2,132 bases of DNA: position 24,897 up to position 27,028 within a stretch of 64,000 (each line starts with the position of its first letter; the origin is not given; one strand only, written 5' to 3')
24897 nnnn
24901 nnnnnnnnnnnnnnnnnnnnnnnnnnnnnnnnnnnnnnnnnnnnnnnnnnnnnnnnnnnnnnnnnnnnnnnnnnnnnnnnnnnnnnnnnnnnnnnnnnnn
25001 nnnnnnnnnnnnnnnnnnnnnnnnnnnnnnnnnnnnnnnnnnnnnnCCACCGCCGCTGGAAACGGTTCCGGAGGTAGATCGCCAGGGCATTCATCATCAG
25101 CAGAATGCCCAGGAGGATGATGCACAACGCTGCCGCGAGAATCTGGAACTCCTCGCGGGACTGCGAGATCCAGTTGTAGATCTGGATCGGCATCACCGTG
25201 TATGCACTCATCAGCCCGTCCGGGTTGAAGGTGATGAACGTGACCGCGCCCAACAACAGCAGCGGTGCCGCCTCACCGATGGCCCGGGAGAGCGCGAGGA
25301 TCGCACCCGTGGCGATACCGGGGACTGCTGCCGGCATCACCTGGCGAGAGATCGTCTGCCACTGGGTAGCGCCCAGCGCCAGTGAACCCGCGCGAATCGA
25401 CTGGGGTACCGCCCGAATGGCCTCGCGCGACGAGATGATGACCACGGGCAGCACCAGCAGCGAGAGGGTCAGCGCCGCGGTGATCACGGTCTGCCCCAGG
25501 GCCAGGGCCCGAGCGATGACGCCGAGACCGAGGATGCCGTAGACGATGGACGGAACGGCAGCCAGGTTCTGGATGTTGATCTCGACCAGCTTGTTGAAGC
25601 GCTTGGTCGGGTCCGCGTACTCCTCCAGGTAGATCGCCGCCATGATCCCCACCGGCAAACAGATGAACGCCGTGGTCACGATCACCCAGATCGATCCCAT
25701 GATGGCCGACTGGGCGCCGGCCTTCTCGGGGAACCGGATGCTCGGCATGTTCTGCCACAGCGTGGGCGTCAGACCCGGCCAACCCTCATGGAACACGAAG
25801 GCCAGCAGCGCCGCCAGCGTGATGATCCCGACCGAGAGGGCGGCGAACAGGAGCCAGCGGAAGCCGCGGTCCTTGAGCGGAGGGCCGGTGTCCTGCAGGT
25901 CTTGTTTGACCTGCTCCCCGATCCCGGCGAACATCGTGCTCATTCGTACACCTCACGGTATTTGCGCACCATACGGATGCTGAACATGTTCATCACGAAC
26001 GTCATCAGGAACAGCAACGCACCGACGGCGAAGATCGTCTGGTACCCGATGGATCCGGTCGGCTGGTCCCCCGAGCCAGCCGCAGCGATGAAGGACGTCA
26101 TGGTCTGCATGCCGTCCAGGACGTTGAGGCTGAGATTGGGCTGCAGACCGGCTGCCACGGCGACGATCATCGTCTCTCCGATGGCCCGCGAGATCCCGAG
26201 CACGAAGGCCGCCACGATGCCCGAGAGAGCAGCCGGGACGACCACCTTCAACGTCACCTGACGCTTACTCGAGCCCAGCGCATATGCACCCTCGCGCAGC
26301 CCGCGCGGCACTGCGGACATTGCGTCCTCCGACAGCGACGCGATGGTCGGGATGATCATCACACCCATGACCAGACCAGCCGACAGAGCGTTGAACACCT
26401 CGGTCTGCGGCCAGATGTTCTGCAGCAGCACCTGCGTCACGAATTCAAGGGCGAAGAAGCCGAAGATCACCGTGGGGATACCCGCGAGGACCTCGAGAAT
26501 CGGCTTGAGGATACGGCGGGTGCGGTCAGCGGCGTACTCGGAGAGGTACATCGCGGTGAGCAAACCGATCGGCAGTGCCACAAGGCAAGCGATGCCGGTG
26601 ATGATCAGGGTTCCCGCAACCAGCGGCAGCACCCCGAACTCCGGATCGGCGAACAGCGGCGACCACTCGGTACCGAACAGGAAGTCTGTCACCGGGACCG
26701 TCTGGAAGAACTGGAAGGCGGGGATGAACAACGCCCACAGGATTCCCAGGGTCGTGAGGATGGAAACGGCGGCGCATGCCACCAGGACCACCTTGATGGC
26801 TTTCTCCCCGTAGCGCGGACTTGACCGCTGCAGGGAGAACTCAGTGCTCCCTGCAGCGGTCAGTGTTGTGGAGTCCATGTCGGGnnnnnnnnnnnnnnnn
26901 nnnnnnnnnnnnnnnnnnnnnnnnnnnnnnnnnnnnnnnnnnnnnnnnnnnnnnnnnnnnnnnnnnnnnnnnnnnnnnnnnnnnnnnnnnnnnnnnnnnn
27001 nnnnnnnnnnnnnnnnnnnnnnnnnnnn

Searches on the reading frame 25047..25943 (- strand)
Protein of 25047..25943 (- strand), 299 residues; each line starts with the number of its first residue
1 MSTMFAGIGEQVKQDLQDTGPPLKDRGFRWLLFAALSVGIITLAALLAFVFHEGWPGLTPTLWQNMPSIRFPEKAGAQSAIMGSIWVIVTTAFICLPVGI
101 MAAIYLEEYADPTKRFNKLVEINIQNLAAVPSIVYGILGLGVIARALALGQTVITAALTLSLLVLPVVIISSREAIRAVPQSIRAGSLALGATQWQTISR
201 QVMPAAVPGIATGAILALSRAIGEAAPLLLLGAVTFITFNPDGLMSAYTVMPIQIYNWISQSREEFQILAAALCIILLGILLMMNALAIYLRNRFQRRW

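Call 67: search_protein_families(library=pfam, proteins=[window:25047-25943:-], max_evalue=0.00001)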
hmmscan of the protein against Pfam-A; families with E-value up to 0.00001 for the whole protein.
window:25047-25943:- (299 aa): 1 family
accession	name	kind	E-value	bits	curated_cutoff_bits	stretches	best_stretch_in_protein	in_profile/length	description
PF00528.27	BPD_transp_1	-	5.9e-16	59.2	26.4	1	97-283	3-172/184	Binding-protein-dependent transport system inner membrane component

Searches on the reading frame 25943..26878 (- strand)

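Call 67: search_protein_families(library=pfam, proteins=[window:25943-26878:-], max_evalue=0.00001)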
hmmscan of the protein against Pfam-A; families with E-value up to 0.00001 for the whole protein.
window:25943-26878:- (312 aa): 1 family
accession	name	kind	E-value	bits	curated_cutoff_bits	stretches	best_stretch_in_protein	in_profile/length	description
PF00528.27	BPD_transp_1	-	1e-16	61.6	26.4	1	102-303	2-182/184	Binding-protein-dependent transport system inner membrane component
